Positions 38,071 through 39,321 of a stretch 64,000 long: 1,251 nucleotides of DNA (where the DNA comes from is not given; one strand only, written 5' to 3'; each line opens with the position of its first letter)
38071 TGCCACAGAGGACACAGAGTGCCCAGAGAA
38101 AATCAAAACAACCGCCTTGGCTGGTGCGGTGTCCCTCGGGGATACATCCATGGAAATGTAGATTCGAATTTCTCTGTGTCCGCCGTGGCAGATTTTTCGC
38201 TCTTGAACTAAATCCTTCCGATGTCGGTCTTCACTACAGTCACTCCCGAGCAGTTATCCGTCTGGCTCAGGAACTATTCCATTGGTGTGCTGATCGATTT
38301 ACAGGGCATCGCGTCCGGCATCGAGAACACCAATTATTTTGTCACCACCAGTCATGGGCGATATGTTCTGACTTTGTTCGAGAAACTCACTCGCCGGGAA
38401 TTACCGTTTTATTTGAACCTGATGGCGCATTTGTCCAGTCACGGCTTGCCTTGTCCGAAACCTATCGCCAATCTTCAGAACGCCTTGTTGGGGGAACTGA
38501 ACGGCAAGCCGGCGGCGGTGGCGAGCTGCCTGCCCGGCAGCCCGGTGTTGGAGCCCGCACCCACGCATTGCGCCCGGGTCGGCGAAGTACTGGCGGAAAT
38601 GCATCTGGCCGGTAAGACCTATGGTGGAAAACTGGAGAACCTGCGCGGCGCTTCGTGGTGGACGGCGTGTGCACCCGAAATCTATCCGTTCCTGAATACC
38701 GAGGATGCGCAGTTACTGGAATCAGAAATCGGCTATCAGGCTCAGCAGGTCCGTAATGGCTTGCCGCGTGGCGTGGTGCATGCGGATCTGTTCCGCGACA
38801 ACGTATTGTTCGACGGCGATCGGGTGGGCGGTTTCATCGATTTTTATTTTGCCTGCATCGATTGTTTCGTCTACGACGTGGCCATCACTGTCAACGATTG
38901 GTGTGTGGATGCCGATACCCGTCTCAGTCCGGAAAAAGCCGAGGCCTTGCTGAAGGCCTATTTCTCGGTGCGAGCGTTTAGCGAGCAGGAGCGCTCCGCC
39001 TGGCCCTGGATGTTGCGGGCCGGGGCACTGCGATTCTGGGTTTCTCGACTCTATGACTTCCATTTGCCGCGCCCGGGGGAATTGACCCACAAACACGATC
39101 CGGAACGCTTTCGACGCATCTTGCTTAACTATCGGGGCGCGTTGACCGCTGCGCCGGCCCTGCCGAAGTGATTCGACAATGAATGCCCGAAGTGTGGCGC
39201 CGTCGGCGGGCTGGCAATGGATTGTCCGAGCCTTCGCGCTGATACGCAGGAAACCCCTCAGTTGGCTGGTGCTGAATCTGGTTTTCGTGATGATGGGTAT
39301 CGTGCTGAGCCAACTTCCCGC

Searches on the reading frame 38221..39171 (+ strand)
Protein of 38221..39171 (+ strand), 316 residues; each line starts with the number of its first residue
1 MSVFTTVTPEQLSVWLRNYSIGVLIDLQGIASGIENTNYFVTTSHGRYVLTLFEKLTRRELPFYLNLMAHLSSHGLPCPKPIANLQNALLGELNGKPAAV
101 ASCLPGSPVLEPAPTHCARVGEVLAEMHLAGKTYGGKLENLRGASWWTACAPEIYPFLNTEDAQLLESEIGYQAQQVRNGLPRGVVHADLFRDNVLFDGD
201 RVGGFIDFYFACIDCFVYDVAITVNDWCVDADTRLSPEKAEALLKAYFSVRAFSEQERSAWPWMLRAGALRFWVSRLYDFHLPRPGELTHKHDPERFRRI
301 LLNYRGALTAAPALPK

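Call 13: search_protein_families(library=pfam, proteins=[window:38221-39171:+])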
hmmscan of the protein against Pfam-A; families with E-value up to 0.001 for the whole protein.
window:38221-39171:+ (316 aa): 2 families
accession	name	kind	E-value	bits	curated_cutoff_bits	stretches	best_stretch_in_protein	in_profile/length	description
PF01636.29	APH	-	1.4e-45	156.4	23.2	1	27-252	2-238/239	Phosphotransferase enzyme family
PF01163.29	RIO1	-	0.00026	21.1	22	0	50-95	48-89/187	RIO domain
